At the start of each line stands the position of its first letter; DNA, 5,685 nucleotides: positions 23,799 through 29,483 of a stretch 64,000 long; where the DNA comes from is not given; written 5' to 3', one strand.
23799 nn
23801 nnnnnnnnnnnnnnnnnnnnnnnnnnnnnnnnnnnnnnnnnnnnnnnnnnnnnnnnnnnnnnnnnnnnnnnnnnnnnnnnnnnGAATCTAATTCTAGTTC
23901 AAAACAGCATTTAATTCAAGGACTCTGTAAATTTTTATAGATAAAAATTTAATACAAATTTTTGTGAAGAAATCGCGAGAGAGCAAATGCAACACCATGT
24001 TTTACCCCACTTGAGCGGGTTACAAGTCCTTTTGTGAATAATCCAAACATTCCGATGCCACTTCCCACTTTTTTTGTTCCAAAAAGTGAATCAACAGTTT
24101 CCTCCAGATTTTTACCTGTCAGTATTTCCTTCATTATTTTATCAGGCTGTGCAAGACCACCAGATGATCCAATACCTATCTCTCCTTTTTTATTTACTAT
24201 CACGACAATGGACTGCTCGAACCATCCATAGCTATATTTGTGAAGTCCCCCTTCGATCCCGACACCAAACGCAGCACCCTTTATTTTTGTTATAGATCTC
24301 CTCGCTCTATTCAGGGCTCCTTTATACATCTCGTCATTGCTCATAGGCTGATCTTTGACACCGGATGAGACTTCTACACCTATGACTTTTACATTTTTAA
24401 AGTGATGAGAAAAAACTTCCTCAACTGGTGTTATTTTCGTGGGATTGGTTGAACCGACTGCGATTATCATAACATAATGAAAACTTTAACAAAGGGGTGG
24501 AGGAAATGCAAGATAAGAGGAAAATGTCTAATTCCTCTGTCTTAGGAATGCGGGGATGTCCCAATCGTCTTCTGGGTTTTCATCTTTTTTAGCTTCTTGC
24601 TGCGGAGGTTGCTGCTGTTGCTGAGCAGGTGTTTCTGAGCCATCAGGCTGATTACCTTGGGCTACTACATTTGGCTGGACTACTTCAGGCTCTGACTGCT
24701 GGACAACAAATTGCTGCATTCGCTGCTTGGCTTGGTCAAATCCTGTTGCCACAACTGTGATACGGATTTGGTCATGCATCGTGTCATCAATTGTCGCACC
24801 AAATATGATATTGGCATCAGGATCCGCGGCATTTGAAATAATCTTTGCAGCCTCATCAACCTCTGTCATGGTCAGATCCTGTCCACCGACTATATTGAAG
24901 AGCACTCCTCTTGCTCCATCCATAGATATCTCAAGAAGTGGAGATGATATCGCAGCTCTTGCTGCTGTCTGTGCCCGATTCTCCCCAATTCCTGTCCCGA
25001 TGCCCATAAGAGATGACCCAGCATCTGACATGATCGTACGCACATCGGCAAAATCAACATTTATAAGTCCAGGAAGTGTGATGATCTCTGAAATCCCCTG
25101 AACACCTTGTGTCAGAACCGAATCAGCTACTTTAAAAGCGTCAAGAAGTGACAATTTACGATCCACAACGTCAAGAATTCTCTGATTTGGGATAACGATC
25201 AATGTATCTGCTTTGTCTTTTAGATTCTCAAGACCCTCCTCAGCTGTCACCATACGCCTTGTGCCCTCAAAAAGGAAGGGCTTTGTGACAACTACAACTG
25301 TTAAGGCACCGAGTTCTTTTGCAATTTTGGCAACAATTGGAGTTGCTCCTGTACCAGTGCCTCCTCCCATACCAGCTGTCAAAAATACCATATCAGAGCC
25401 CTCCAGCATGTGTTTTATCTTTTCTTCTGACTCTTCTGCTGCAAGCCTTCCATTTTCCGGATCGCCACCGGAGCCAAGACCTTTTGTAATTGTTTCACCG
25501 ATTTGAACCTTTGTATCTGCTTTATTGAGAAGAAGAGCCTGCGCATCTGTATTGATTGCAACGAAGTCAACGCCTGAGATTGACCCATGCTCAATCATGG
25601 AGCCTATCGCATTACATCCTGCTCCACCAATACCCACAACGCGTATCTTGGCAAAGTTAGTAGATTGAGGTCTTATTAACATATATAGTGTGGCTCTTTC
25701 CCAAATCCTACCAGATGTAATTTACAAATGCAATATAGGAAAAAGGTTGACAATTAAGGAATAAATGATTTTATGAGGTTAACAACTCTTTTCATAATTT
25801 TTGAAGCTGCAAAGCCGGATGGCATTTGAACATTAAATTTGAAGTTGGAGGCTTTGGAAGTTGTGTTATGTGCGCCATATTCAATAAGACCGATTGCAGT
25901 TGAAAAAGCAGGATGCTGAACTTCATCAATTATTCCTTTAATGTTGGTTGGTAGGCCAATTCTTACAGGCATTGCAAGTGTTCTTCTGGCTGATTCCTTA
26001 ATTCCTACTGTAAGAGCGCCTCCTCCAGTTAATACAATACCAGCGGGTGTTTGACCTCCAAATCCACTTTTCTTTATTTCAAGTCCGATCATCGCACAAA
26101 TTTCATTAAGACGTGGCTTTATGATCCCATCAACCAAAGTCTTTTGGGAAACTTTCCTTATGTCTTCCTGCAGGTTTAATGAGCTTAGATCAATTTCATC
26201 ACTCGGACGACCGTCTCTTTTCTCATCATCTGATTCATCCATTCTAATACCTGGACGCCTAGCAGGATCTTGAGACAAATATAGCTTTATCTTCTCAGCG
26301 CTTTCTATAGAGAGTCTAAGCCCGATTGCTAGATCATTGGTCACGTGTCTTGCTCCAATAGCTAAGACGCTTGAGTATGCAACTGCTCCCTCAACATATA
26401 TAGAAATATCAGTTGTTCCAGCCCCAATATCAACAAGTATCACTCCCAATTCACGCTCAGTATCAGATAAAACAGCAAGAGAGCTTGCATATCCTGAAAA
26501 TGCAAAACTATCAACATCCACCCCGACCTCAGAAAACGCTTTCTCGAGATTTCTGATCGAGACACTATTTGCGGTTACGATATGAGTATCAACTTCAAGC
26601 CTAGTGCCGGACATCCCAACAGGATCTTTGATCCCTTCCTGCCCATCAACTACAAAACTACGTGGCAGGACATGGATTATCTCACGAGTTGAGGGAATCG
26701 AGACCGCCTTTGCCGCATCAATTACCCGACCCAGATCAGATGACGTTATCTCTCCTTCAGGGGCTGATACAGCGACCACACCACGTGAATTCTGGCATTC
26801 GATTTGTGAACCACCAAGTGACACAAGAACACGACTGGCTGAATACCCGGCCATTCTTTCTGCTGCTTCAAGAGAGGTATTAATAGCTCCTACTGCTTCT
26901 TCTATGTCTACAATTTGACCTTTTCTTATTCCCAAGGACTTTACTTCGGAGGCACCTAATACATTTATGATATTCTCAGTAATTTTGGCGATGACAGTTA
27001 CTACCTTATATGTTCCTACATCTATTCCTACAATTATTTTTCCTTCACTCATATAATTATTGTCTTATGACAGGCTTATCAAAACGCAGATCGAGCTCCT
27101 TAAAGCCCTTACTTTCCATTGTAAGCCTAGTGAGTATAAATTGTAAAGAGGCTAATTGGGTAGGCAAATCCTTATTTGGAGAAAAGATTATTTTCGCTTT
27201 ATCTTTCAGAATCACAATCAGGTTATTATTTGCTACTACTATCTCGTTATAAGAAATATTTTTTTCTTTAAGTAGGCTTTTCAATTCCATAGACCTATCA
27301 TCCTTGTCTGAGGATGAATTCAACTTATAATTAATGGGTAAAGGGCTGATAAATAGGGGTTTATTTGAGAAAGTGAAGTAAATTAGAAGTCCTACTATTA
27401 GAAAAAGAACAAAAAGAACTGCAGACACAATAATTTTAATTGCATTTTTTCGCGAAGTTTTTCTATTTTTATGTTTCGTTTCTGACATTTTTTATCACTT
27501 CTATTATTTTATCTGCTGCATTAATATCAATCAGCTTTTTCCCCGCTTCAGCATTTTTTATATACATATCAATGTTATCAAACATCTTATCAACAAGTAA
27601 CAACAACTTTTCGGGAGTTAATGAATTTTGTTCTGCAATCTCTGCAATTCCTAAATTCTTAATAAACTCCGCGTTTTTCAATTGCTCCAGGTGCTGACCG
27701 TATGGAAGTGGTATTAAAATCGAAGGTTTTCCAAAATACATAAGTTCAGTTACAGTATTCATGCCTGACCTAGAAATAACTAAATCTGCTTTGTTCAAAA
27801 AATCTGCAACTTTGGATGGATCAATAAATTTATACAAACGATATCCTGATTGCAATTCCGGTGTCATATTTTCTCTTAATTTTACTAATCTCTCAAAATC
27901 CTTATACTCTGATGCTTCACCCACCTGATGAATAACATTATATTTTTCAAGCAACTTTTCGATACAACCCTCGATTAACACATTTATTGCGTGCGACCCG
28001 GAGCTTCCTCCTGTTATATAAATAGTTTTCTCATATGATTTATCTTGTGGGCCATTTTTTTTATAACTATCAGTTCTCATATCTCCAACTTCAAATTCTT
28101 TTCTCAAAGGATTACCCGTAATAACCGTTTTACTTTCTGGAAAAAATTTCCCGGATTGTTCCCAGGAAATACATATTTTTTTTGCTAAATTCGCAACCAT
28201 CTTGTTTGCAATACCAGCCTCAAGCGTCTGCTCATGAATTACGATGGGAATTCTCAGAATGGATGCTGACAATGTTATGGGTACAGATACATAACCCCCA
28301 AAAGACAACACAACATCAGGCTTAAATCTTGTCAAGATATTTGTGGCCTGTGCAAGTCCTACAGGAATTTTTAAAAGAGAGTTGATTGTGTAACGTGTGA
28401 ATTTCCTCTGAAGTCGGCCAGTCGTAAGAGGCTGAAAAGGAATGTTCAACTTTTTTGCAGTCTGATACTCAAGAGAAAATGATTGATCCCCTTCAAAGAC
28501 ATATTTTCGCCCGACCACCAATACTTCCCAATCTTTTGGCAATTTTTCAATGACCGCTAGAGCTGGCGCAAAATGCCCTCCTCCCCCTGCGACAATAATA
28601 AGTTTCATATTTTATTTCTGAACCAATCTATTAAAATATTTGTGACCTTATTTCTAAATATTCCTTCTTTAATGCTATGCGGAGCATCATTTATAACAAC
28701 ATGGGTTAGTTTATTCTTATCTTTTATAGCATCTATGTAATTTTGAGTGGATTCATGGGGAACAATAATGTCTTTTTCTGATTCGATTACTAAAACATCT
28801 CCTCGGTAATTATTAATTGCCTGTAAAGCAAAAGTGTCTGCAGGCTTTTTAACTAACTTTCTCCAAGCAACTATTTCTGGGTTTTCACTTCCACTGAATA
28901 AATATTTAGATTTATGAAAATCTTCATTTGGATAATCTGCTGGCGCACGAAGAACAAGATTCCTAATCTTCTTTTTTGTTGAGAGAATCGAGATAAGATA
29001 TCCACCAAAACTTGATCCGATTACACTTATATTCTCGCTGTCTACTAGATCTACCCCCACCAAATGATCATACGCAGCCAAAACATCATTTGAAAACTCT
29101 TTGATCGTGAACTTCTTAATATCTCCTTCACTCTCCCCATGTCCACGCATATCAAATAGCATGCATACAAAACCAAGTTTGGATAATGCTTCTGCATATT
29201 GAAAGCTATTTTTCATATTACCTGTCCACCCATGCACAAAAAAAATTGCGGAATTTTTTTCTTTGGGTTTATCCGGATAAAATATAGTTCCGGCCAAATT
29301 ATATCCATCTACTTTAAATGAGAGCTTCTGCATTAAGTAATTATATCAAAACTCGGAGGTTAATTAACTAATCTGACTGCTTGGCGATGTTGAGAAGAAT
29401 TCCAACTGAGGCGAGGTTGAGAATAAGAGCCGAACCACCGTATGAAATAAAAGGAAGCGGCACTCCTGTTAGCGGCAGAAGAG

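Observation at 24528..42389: Non-canonical division/cell-wall (dcw) cluster: murA, a GlmU-like nucleotidyltransferase, pgeF and two hydrolases inside; murD, murF, ddl and murB absent from the cluster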

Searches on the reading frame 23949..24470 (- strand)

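Call 4: search_protein_families(library=pfam, proteins=[window:23949-24470:-])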
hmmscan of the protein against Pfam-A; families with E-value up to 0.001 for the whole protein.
window:23949-24470:- (173 aa): 1 family
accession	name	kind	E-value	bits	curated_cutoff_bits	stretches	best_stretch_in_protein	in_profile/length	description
PF01931.24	NTPase_I-T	-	3.4e-51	173.8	25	1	6-168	1-162/162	Protein of unknown function DUF84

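Call 60: search_protein_families(library=ncbifam, proteins=[window:23949-24470:-], max_evalue=0.00001)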
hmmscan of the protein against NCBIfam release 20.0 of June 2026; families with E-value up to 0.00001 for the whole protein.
window:23949-24470:- (173 aa): 5 families
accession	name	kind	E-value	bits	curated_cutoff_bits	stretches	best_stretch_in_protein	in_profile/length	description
TIGR00258.1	TIGR00258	equivalog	2.6e-40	138.3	117.1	1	5-173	1-167/168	inosine/xanthosine triphosphatase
NF003039.0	PRK03941.1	equivalog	2.5e-38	131.6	199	1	1-173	1-173/176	NTPase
NF003459.0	PRK05074.1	equivalog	4.7e-33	114.4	175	1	3-172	7-173/176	inosine/xanthosine triphosphatase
NF002850.0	PRK03114.1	equivalog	7.3e-30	103.8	199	1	1-164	1-159/169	DUF84 family protein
NF002250.0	PRK01170.1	subfamily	1.5e-21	77.2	489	1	3-173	152-320/322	bifunctional pantetheine-phosphate adenylyltransferase/NTP phosphatase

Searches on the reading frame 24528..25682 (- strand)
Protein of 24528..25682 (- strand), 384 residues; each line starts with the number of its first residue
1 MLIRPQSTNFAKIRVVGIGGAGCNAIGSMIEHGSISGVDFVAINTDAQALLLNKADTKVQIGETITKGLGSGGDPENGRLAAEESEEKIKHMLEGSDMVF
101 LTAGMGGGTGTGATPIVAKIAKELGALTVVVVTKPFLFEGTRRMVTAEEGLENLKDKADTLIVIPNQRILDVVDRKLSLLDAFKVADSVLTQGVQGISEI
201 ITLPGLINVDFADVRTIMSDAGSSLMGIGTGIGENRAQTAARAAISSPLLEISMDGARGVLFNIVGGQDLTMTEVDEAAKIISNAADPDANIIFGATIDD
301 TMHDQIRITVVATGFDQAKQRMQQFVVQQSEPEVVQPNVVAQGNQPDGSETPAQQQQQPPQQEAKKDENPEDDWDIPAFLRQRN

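Call 4: search_protein_families(library=pfam, proteins=[window:24528-25682:-])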
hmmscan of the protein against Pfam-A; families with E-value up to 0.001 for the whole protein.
window:24528-25682:- (384 aa): 2 families
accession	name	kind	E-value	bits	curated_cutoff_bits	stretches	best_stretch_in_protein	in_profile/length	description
PF00091.31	Tubulin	-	2.1e-49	168.9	33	1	12-173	1-189/190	Tubulin/FtsZ family, GTPase domain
PF12327.13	FtsZ_C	-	4.7e-36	123.4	27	1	222-316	1-95/95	FtsZ family, C-terminal domain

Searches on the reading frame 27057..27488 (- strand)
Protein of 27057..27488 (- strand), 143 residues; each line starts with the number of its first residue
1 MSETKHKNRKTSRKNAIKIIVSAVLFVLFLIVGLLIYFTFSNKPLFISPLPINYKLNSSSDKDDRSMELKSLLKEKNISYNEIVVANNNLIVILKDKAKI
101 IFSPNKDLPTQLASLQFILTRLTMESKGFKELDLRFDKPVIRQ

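Call 4: search_protein_families(library=pfam, proteins=[window:27057-27488:-])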
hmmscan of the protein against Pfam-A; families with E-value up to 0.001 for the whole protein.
window:27057-27488:- (143 aa): 0 families

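Call 5: search_protein_families(library=ncbifam, proteins=[window:27057-27488:-], max_evalue=0.01)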
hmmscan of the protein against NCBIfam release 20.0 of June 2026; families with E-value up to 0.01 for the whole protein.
window:27057-27488:- (143 aa): 0 families

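Call 51: search_protein_families(library=pfam, proteins=[window:27057-27488:-], max_evalue=1)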
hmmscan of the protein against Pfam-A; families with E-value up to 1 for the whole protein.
window:27057-27488:- (143 aa): 4 families
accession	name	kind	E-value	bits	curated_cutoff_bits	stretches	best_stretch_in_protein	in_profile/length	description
PF17073.10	SafA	-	0.04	14.3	27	1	1-39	1-38/66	Two-component-system connector protein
PF13721.11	SecD-TM1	-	0.041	14.8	30.5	1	60-98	44-82/103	SecD export protein N-terminal TM region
PF04420.19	CHD5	-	0.097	12.9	29.3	1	5-49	83-127/159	CHD5-like protein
PF05434.16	Tmemb_9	-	0.12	12.7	28.6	1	5-70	41-102/145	TMEM9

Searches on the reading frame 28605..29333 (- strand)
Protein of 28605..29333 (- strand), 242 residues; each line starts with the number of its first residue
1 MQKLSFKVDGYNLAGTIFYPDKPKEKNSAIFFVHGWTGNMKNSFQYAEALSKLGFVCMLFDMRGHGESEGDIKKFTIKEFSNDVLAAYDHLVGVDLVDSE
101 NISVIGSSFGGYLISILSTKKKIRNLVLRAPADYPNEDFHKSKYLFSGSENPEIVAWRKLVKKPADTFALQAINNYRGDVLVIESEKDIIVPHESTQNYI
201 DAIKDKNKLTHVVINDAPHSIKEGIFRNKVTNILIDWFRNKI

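Call 4: search_protein_families(library=pfam, proteins=[window:28605-29333:-])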
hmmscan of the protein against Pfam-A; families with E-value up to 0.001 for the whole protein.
window:28605-29333:- (242 aa): 11 families
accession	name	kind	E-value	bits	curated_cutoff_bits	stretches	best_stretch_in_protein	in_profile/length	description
PF00561.26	Abhydrolase_1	-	2.3e-19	70.5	25.8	1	29-137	2-104/245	alpha/beta hydrolase fold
PF12146.15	Hydrolase_4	-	3.1e-15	56.6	27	1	26-139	3-117/239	Serine aminopeptidase, S33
PF00326.27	Peptidase_S9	-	3.1e-13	50.1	22.6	1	47-241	7-209/213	Prolyl oligopeptidase family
PF02129.25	Peptidase_S15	-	5.4e-08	33.3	23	1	9-126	1-123/262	X-Pro dipeptidyl-peptidase (S15 family)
PF12697.13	Abhydrolase_6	-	5e-07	31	26.3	1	30-118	1-84/217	Alpha/beta hydrolase family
PF12740.14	PETase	-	5.6e-07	29.7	28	1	4-134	32-160/263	PET hydrolase-like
PF05728.18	UPF0227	-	6e-06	26.7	21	1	75-205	36-162/187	Uncharacterised protein family (UPF0227)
PF01738.24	DLH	-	7.9e-06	26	21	1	14-220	2-187/217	Dienelactone hydrolase family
PF20434.5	BD-FAE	-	0.00016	21.7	26.8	0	17-126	3-115/215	BD-FAE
PF02273.21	Acyl_transf_2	-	0.0003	20.6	20.3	1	22-110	25-111/294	Acyl transferase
PF05448.18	AXE1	-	0.00038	19.8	21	0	9-74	65-130/321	Acetyl xylan esterase (AXE1)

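Call 5: search_protein_families(library=ncbifam, proteins=[window:28605-29333:-], max_evalue=0.01)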
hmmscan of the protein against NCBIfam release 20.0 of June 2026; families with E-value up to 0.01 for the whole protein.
window:28605-29333:- (242 aa): 24 families
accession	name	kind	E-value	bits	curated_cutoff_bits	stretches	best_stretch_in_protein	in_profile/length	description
NF047920.1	lactonase_UilS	equivalog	5.9e-18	65.6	400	1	9-126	7-125/285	UilS family quorum-quenching N-acyl-homoserine lactonase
TIGR03100.1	hydr1_PEP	hypoth_equivalog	1.4e-12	47.5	168.45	1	2-132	3-133/274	hydrolase 1, exosortase A system-associated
NF050089.1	i_nPHAscl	equivalog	4.4e-12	45.6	300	1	16-130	8-116/288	intracellular short-chain-length polyhydroxyalkanoate depolymerase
NF011457.0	PRK14875.1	equivalog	7.3e-11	41.6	307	1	15-132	120-232/372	acetoin dehydrogenase dihydrolipoyllysine-residue acetyltransferase subunit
TIGR02427.1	protocat_pcaD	equivalog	7.9e-09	35.3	255.85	1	48-132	34-113/251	3-oxoadipate enol-lactonase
NF051488.1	bifunc_PcaDC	exception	6.2e-08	32.2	390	1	55-124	39-104/375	bifunctional 3-oxoadipate enol-lactonase/4-carboxymuconolactone decarboxylase PcaDC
TIGR03695.1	menH_SHCHC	equivalog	5.8e-07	29.2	208.55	1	28-128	3-101/252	2-succinyl-6-hydroxy-2,4-cyclohexadiene-1-carboxylate synthase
TIGR03101.1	hydr2_PEP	hypoth_equivalog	7.8e-07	28.9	202.75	1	17-115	15-114/266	hydrolase 2, exosortase A system-associated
NF058580.1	lipase_V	equivalog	4.7e-06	26.4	300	1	18-121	16-111/230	EstV family lipase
NF007857.0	PRK10566.1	equivalog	3e-05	23.9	201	1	26-215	26-224/249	esterase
TIGR01738.1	bioH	equivalog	4.2e-05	23.3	206.95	1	27-130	4-97/245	pimeloyl-ACP methyl ester esterase BioH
NF007954.0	PRK10673.1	equivalog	6.6e-05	22.3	399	1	24-134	13-119/255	esterase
NF052543.1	PhlpBipLPA4030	equivalog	6.8e-05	22.2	450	1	5-111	51-153/312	phospholipase BipL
NF004514.1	PRK05855.1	equivalog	7.8e-05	21.4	455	1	23-91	18-87/578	SDR family oxidoreductase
NF053518.1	DipepPtdsDpp5Prph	equivalog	0.00019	20.1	900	1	81-204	487-615/655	dipeptidyl-peptidase Dpp5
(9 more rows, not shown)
